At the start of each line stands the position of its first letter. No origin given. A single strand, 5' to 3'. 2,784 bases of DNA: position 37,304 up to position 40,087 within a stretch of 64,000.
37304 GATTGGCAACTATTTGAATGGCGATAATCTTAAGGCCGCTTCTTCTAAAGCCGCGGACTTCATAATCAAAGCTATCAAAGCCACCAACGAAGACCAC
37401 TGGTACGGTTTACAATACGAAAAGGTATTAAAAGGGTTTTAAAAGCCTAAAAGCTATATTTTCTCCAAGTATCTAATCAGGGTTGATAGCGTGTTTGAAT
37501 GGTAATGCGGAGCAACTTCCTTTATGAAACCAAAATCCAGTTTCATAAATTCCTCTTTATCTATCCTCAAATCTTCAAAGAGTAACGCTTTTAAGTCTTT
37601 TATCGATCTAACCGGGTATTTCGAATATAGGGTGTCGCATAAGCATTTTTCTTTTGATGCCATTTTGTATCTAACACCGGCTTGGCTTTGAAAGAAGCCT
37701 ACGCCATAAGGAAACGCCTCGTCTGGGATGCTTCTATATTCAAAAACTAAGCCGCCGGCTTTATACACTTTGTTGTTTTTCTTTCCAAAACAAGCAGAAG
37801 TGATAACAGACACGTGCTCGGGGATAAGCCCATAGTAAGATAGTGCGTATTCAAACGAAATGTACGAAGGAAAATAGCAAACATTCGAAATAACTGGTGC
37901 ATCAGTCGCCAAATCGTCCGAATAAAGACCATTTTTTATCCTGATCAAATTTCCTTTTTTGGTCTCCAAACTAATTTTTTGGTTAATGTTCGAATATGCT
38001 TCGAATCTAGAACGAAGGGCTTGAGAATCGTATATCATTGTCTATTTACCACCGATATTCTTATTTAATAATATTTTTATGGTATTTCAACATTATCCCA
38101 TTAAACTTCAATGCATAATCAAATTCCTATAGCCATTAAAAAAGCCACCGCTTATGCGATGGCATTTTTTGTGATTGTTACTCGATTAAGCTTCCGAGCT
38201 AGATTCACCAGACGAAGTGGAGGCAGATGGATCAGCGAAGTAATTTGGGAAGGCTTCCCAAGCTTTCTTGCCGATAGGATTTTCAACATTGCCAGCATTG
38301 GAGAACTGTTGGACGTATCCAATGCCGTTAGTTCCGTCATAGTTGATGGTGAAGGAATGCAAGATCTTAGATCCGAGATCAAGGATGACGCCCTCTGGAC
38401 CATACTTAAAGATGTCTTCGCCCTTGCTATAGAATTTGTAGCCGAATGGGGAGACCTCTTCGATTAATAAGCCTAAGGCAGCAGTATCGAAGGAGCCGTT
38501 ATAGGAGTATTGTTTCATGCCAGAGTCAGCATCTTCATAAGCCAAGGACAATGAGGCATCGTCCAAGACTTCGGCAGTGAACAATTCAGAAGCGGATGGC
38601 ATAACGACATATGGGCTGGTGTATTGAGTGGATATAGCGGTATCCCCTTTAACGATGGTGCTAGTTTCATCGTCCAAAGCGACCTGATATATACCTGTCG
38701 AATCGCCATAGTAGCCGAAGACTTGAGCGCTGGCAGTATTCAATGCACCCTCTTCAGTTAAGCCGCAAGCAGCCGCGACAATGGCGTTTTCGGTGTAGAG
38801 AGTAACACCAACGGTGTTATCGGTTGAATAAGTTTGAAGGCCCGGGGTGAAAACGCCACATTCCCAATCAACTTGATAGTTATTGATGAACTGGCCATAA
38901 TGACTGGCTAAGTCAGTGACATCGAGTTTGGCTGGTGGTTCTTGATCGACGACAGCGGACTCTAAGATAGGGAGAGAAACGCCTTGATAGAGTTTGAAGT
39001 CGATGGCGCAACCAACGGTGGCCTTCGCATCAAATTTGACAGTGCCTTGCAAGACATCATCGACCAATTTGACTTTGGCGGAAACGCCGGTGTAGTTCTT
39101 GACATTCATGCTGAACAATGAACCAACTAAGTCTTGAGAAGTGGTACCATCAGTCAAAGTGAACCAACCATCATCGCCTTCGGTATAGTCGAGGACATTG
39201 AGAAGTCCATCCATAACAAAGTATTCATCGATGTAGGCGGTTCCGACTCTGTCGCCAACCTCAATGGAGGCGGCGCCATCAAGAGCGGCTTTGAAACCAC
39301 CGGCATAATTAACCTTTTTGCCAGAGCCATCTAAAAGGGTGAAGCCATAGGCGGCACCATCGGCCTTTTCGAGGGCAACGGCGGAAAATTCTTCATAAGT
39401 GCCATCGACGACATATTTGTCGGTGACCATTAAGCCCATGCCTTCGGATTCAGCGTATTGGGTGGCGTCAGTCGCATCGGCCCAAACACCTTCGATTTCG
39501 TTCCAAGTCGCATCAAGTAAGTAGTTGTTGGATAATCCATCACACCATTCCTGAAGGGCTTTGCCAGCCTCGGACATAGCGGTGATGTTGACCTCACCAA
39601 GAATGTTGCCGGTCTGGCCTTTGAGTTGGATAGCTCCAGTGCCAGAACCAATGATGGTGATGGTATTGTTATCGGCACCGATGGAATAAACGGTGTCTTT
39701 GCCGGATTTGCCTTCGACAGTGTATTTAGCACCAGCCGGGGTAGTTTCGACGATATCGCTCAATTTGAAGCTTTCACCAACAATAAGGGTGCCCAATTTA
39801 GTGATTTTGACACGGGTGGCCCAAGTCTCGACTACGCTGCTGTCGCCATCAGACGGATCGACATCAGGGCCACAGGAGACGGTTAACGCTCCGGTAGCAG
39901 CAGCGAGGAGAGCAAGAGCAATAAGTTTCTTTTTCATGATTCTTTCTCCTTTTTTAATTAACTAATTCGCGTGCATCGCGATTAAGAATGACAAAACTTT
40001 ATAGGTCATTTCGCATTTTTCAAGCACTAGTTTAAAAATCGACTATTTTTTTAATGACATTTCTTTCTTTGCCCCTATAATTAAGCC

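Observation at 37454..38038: Orphan AbiEi-family antitoxin without its AbiEii toxin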

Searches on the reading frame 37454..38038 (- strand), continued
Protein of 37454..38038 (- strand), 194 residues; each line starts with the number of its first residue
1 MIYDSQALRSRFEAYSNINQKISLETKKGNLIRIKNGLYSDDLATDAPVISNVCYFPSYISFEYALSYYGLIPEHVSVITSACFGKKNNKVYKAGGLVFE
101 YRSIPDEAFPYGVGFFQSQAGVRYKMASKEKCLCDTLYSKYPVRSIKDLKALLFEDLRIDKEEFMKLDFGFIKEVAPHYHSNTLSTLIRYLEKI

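Call 33: find_encoding_contigs(protein=P0001, flank=3000, max_places=4)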
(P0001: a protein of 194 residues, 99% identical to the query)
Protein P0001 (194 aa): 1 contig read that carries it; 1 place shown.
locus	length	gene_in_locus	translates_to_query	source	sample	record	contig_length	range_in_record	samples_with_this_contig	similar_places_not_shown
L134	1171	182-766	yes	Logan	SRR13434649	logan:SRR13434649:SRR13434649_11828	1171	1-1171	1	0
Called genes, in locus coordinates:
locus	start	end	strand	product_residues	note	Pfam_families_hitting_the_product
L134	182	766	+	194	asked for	-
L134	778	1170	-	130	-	?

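Call 37: predict_structure(alignment_id=A1)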
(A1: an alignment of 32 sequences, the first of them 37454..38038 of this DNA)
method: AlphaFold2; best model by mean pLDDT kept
length: 194 residues; sequences in the alignment: 32
mean_pLDDT: 72.0   pTM: 0.53
mean pLDDT of the five models: 72.0, 57.9, 53.6, 52.5, 52.5
residues with pLDDT >= 90: 23; 70-90: 89; 50-70: 53; < 50: 29
segments of 3 or more residues with pLDDT < 50: 52-60, 76-90, 99-101
pLDDT, mean of each block of 10 residues (from residue 1): 81 90 89 78 66 44 62 52 41 54 60 69 69 80 85 76 88 88 90 85
secondary structure, 60 per line:
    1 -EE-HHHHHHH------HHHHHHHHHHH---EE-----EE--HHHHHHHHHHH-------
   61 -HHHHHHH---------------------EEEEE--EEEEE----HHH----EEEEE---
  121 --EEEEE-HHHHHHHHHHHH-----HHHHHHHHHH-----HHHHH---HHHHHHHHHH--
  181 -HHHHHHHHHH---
elements in order: H5-11 H18-28 H43-53 H62-68 E90-94 E97-101 E113-117 E123-127 H129-140 H146-155 H161-165 H169-178 H182-191

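Call 57: search_protein_families(library=padloc, alignment_id=A4, max_evalue=0.001)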
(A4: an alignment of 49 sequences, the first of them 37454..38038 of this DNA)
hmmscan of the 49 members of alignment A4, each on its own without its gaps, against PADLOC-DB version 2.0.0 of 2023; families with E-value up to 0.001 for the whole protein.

A. member 1, window:37454-38038:- (194 aa): 10 families
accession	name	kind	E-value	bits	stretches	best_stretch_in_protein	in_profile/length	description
PDLC02230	AbiEi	-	9e-59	196.4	1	4-193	5-191/192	AbiEi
PDLC02272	AbiEi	-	7.4e-30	102.3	1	7-193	20-196/200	AbiEi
PDLC02241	AbiEi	-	5.8e-28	96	1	6-193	18-196/199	AbiEi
PDLC02240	AbiEi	-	9.4e-16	56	1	27-193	43-212/216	AbiEi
PDLC02255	AbiEi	-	5.7e-14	50.1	1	14-140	29-148/186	AbiEi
PDLC02274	AbiEi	-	5.4e-12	43.9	1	27-193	43-212/217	AbiEi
PDLC02225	AbiEi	-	8.6e-09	33.4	1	20-140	33-148/198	AbiEi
PDLC02267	AbiEi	-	1.3e-08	32.6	1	16-149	35-164/252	AbiEi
PDLC02238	AbiEi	-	2.4e-05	22.2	1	19-86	15-85/180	AbiEi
PDLC02232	AbiEi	-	0.00063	17.7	0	2-85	20-112/177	AbiEi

B. families by the number of members that match (of 49 scanned): 126 families (the first 25 are shown)
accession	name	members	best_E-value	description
PDLC04135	mad3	5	1.9e-36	mads_3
PDLC04140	mad8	5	1.7e-16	mads_8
PDLC02980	AriA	5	1.6e-14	-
PDLC02914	ATPase-Toprim_I-B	4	4.8e-11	-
PDLC02335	AbiLi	4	1.6e-10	AbiLi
PDLC04164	AriA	4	1.3e-06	-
PDLC02979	AriA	3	1.1e-08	-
PDLC03878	NsnB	3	4e-08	-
PDLC04175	HEC-01A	2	1.2e-10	-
PDLC00293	PtuA1|PtuA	2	4.6e-08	AAA ATPase domain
PDLC04176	HEC-01A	2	3.6e-07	-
PDLC04177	HEC-01A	2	9.1e-06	-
PDLC04213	HEC-02A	2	2.1e-05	-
PDLC04174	HEC-01A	2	2.2e-05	-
PDLC04214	HEC-02A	2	5.6e-05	-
PDLC02230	AbiEi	1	9e-59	AbiEi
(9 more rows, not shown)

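Call 60: search_dna_similar(query=window:37454-38038:-, collection=plasmids, mode=protein, max_evalue=0.001, max_rows=15)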
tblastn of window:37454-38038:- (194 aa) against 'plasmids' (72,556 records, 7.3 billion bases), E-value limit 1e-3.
Records with a match: 18; places in all: 18; records where one place covers at least 80% of the query: 17.
Best place of each record, by identity: <60% 18.
By first word of the organism name: Aliarcobacter 4; Sphingobium 4; Arcobacter 3; Sulfurospirillum 2; Phocaeicola 1; Sphingomonas 1; Novosphingobium 1; Agrobacterium 1; Bergeyella 1.
By predicted mobility (MOB-suite, as given by PLSDB): non-mobilizable 13; conjugative 4; mobilizable 1.
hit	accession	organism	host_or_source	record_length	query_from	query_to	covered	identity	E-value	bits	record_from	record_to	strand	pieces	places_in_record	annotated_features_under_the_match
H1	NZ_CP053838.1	Aliarcobacter faecis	Cell culture,Human septic tank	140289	2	193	99%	34.3%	3e-21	97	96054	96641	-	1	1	hypothetical protein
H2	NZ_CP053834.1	Arcobacter cloacae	cell culture,Sewage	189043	2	193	99%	34.3%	8e-21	96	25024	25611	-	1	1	hypothetical protein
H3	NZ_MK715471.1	Aliarcobacter cryaerophilus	Greenshell mussel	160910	13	187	90%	37.2%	2e-22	100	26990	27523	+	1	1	hypothetical protein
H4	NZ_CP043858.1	Aliarcobacter cibarius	cell culture,Poultry carcass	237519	13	187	90%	36.6%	3e-22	100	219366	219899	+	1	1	hypothetical protein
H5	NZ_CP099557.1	Aliarcobacter cryaerophilus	Chicken meat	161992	13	187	90%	36.6%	2e-21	98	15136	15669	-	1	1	hypothetical protein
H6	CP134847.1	Arcobacter sp. AZ-2023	food,chicken meat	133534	13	193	93%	34.9%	4e-21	97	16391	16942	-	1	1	hypothetical protein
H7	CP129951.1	Arcobacter sp. DSM 115972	animal,chicken meat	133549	13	193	93%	34.9%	4e-21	97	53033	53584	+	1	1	hypothetical protein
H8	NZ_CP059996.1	Sulfurospirillum diekertiae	single cell,soil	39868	16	193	92%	35.1%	2e-23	103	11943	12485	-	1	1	hypothetical protein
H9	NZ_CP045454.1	Sulfurospirillum diekertiae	single cell,soil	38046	16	193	92%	35.1%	2e-23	103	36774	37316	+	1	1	hypothetical protein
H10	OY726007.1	Phocaeicola massiliensis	-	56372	8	193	96%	32.0%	4e-19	91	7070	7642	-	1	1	record has no annotation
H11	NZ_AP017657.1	Sphingobium cloacae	-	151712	15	183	87%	30.4%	6e-5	50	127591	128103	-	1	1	hypothetical protein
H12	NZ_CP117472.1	Sphingobium sp. YC-XJ3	whole organism,Contaminated soil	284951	15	183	87%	30.4%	6e-5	50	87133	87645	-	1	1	hypothetical protein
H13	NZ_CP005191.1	Sphingobium sp. MI1205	-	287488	15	183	87%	30.4%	6e-5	50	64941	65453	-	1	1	hypothetical protein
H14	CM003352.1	Sphingomonas sp. MEA3-1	single cell,soil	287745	15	183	87%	30.4%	6e-5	50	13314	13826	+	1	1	none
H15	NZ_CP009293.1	Novosphingobium pentaromativorans US6-1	mud sediment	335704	15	192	92%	27.8%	1e-5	52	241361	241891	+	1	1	hypothetical protein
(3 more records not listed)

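Call 61: search_dna_similar(query=window:37454-38038:-, collection=phages, mode=protein, max_evalue=0.001, max_rows=15)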
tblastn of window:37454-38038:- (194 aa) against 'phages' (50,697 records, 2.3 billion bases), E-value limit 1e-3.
No match.

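Call 62: get_annotated_region(hit=H8, flank=2500)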
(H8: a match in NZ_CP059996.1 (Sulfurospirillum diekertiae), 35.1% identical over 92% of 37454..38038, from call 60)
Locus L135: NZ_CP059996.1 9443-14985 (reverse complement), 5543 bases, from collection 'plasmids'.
description: Sulfurospirillum diekertiae strain ACSDCE plasmid pSDCE1, complete sequence
organism: Sulfurospirillum diekertiae (NCBI taxid 1854492)
taxonomy: Bacteria; Campylobacterota; Epsilonproteobacteria; Campylobacterales; Sulfurospirillaceae; Sulfurospirillum; Sulfurospirillum diekertiae
host: -; source: single cell,soil; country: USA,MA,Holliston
typing (MOB-suite, as given by PLSDB): non-mobilizable
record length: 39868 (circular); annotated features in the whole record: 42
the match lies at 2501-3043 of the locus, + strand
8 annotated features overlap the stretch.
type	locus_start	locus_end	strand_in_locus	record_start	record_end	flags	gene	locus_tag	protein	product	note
CDS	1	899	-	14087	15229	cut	-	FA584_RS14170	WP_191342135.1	restriction endonuclease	-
CDS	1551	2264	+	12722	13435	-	-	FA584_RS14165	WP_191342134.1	hypothetical protein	-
CDS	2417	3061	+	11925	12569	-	-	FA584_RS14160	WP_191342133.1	hypothetical protein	-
CDS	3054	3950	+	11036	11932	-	-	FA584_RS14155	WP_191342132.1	nucleotidyl transferase AbiEii/AbiGii toxin family protein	-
CDS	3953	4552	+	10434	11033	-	-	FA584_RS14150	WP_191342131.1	hypothetical protein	-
CDS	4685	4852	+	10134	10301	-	-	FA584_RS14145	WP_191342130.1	hypothetical protein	-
CDS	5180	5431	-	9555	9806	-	-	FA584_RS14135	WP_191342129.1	type II toxin-antitoxin system RelB/DinJ family antitoxin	GO:0006355 - regulation of DNA-templated transcription [Evidence IEA]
CDS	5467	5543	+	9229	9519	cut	-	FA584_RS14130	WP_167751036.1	HigA family addiction module antitoxin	-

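Call 63: get_annotated_region(hit=H1, flank=2500)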
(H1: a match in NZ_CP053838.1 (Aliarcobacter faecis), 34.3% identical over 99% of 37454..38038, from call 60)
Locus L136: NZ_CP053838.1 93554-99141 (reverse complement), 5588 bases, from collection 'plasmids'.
description: Aliarcobacter faecis strain CCUG 66484 plasmid pAFAEC, complete sequence
organism: Aliarcobacter faecis (NCBI taxid 1564138)
taxonomy: Bacteria; Campylobacterota; Epsilonproteobacteria; Campylobacterales; Arcobacteraceae; Aliarcobacter; Aliarcobacter faecis
host: -; source: Cell culture,Human septic tank; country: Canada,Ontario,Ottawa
typing (MOB-suite, as given by PLSDB): non-mobilizable
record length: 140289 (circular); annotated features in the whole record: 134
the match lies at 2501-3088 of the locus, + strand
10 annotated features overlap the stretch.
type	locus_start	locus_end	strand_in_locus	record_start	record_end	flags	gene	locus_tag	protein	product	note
CDS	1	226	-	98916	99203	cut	-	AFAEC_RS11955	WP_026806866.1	hypothetical protein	-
CDS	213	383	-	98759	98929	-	-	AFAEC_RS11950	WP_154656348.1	hypothetical protein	-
CDS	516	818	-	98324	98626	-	-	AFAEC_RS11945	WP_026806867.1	hypothetical protein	-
CDS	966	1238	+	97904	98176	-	-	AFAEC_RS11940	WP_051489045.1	transcriptional regulator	-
CDS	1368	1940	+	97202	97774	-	-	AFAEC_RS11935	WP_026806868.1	GNAT family N-acetyltransferase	-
CDS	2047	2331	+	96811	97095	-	-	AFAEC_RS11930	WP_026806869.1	hypothetical protein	-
CDS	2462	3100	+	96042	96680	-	-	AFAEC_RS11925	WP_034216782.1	hypothetical protein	-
CDS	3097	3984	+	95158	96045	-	-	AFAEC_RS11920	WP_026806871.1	nucleotidyl transferase AbiEii/AbiGii toxin family protein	-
CDS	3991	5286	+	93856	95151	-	-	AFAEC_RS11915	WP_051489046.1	hypothetical protein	-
CDS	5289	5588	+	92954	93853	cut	-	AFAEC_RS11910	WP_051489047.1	DEAD/DEAH box helicase family protein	-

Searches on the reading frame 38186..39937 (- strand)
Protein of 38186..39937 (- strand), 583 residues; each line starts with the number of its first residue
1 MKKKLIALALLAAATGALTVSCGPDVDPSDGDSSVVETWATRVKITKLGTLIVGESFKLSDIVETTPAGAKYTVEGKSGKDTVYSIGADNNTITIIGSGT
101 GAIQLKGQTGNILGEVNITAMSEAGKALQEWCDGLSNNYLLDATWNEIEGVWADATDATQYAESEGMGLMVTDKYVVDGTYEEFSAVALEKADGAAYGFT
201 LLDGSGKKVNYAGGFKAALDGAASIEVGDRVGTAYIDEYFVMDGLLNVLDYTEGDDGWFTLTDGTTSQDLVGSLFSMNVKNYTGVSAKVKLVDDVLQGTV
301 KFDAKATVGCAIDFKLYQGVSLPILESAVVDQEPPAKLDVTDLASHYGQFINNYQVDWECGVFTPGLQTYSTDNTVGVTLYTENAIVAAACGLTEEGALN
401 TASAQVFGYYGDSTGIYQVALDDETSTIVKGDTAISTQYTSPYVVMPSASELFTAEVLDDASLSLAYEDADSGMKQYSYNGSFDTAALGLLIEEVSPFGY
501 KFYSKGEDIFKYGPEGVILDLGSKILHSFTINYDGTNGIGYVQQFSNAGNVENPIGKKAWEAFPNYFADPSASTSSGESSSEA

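Call 3: search_protein_families(library=pfam, proteins=[window:38186-39937:-], max_evalue=1)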
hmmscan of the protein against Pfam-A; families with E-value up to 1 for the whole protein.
window:38186-39937:- (583 aa): 1 family
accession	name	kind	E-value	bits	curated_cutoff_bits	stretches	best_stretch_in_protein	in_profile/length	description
PF02368.24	Big_2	-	0.073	13.5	22.8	1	50-126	13-73/79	Bacterial Ig-like domain (group 2)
